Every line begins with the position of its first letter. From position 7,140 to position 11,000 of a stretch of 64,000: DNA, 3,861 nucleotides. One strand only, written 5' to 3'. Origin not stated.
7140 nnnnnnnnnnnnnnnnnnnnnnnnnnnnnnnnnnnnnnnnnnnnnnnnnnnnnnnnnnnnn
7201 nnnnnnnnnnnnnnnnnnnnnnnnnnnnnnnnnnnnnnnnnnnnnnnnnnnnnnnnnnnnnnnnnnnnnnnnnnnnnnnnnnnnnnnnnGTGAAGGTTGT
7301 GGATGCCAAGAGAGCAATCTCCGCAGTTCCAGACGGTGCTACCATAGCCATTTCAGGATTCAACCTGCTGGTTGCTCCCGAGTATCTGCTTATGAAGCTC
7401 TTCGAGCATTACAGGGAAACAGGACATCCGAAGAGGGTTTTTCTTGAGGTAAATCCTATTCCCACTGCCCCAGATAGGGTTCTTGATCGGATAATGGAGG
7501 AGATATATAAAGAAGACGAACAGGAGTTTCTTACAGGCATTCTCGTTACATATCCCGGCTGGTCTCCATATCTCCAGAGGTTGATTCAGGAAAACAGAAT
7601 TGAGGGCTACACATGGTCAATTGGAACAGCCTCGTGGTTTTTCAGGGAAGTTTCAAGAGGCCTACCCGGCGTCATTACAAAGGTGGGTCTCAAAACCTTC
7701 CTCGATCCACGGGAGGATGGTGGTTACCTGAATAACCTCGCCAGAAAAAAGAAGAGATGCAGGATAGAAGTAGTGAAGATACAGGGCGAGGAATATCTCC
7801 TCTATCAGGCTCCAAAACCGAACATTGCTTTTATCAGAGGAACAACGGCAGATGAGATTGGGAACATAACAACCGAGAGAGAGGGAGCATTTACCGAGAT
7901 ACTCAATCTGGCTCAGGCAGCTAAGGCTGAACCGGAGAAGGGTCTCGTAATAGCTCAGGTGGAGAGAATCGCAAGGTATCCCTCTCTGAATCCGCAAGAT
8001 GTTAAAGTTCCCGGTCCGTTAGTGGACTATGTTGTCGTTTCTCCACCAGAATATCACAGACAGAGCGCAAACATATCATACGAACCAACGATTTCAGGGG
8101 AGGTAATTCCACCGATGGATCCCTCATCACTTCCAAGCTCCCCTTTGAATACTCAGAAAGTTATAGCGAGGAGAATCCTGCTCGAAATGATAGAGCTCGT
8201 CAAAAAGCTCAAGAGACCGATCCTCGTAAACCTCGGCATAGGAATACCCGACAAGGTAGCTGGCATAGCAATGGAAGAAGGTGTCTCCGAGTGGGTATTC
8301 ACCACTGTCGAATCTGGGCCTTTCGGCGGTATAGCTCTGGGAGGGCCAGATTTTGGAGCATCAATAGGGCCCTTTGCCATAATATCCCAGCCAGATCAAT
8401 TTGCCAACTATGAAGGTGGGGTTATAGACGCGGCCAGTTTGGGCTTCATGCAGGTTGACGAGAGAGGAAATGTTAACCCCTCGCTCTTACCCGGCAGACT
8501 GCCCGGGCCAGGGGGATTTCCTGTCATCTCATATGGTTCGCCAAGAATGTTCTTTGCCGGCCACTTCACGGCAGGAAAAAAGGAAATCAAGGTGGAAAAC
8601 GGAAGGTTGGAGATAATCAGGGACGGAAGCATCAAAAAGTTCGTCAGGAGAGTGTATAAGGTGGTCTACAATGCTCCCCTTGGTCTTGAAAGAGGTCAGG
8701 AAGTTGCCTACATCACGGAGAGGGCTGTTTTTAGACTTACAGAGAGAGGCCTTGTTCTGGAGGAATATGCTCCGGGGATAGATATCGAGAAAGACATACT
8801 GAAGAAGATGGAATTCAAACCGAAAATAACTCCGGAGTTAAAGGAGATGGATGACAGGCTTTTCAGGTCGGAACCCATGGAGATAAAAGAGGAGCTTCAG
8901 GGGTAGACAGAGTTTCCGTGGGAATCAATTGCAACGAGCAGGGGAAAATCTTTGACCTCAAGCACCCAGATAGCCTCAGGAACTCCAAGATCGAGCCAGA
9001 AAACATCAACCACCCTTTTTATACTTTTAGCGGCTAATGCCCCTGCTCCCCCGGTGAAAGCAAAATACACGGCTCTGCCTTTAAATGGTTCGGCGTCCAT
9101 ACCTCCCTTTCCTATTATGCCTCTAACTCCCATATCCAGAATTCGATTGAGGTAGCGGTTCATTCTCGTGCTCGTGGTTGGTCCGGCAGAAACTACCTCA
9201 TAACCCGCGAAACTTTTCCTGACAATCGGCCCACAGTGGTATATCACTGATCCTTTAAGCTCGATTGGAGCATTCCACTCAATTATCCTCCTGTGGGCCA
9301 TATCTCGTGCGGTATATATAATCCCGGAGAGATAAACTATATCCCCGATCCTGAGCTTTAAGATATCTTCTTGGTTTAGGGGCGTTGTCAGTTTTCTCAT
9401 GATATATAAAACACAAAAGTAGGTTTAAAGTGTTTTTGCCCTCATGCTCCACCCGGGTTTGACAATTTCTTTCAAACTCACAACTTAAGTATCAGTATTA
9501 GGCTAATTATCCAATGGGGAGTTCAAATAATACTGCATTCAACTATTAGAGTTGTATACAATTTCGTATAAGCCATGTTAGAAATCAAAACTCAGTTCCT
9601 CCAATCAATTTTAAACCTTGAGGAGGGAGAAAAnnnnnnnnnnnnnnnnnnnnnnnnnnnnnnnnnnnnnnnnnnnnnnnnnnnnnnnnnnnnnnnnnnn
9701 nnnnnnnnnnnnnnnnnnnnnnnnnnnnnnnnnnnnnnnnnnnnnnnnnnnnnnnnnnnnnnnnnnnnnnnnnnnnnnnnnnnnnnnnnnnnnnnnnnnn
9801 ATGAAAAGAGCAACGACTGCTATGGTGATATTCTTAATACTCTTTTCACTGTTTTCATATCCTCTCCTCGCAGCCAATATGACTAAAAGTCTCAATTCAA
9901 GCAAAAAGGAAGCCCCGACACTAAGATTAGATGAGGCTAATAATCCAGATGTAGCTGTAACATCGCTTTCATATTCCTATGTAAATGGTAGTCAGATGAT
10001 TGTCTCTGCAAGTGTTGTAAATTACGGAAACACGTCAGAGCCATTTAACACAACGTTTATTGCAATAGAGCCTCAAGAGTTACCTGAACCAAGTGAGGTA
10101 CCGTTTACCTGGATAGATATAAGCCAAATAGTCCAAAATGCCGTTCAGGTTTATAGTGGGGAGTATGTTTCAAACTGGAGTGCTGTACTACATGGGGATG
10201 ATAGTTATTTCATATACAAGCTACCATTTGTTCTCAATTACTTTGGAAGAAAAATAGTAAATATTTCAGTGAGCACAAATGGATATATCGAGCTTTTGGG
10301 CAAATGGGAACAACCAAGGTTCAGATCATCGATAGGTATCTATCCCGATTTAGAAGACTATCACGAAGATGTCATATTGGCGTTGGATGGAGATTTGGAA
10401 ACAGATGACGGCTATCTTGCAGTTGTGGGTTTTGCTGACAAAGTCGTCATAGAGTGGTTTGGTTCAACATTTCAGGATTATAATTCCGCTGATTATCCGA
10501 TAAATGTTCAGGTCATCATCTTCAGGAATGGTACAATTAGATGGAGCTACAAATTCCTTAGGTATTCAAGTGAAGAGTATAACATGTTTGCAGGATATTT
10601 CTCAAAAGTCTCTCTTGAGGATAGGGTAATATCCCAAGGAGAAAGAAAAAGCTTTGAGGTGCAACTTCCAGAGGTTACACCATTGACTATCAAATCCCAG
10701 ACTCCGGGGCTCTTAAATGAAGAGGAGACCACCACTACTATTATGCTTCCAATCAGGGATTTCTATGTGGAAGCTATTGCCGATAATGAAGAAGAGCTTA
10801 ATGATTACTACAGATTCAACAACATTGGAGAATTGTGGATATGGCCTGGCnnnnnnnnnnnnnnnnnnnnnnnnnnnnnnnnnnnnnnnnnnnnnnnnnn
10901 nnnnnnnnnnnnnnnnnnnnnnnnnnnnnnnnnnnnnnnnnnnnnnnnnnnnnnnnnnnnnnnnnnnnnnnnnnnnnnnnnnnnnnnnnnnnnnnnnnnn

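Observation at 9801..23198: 13.4 kb uninterrupted ORF encoding a 4465-aa secreted, probably heavily glycosylated multi-domain protein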

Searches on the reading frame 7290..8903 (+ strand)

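Call 9: search_protein_families(library=pfam, proteins=[window:7290-8903:+], max_evalue=0.001)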
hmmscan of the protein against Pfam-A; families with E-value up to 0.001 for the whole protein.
window:7290-8903:+ (538 aa): 2 families
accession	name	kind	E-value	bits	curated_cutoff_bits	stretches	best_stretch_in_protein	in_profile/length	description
PF01144.29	CoA_trans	-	9.4e-30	104.1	23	1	5-250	3-216/217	Coenzyme A transferase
PF16957.11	Mal_decarbox_Al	-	8.7e-05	21.4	25.4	1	176-255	137-208/546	Malonate decarboxylase, alpha subunit, transporter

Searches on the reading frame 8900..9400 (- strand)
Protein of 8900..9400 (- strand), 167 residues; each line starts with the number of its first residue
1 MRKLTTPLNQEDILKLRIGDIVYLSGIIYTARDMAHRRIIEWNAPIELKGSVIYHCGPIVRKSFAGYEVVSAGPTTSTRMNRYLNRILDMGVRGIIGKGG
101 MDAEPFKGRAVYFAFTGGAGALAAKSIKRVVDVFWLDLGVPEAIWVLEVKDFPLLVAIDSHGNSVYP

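Call 9: search_protein_families(library=pfam, proteins=[window:8900-9400:-], max_evalue=0.001)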
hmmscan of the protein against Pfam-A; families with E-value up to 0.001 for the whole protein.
window:8900-9400:- (167 aa): 1 family
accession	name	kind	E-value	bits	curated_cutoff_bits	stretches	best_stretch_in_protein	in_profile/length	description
PF05683.17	Fumerase_C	-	4.3e-41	141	22.2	1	4-166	31-202/205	Fumarase C-terminus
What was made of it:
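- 8897..9400 (-): Fumarase beta (C-terminal) subunit gene, the left flank of the cassette. Fumerase_C, E 4.3e-41 (call 9).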

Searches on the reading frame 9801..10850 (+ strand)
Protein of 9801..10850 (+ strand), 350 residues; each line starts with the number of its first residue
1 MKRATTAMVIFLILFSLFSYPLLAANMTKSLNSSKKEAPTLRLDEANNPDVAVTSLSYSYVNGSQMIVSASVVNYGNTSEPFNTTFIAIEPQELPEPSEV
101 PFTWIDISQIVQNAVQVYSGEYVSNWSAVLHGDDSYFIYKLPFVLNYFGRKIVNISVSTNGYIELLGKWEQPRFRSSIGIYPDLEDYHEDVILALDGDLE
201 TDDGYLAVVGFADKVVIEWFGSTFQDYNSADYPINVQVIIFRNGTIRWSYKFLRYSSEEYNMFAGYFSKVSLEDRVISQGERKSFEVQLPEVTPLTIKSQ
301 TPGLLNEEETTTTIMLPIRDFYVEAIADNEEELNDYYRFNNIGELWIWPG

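Call 18: search_protein_families(library=pfam, proteins=[window:9801-10850:+], max_evalue=1)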
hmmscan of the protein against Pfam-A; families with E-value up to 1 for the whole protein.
window:9801-10850:+ (350 aa): 0 families

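Call 65: search_solved_structures(query=A6, max_evalue=10, show_alignments=2)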
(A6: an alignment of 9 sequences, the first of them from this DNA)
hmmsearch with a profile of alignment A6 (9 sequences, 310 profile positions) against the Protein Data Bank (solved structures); distinct sequences matched with E-value up to 10: 2.
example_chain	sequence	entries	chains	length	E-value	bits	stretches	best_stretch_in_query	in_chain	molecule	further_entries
3x3f_H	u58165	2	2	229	0.48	12.6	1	179-229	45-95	Heavy chain of KMTR2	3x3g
7ddy_D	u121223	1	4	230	0.88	11.7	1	104-163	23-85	G-D-S-L family lipolytic protein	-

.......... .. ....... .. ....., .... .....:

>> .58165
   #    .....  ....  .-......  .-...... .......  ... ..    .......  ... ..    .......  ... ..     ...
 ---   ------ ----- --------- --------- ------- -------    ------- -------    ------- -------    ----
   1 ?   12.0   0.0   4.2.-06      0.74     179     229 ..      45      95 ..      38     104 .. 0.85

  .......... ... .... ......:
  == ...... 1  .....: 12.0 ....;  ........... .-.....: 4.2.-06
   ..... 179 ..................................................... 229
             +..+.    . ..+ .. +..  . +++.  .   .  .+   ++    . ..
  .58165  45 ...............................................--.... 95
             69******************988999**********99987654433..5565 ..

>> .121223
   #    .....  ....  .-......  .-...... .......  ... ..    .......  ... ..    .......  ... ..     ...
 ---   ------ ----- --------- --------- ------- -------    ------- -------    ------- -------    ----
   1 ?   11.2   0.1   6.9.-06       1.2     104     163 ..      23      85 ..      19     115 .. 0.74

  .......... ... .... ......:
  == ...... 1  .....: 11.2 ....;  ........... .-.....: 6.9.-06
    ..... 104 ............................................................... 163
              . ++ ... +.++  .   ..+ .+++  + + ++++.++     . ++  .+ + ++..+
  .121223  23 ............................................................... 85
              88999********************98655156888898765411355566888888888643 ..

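Call 104: find_related_loci(query=A6, collection=metagenome_contigs, flank=10000)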
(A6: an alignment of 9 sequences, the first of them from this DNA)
Query A6 (320 aa) in metagenome_contigs; peptide patterns used: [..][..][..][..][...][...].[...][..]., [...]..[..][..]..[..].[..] (x = any residue, [..] = any of these).
122 stretches matched a pattern; 12 encode a relative of the query (tblastn E <= 1e-3); 12 distinct loci.
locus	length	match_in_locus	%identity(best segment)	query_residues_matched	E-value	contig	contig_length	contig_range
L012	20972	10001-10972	54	2-320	1e-115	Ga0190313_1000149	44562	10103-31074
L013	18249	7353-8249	50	21-320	1e-91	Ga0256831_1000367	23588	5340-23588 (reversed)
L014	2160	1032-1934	47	19-320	8e-92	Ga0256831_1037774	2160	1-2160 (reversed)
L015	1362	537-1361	48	21-296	8e-92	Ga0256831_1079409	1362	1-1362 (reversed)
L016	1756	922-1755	49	17-295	8e-90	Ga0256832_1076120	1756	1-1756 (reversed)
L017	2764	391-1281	43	21-320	9e-71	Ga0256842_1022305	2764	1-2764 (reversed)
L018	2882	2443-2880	48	21-166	2e-44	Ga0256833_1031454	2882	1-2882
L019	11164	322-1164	29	10-320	4e-32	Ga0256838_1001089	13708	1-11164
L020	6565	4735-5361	36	71-266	2e-31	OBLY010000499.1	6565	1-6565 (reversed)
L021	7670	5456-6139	33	16-239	6e-26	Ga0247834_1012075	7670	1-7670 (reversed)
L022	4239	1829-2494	32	35-245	3e-21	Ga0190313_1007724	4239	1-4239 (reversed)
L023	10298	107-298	44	177-239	9e-13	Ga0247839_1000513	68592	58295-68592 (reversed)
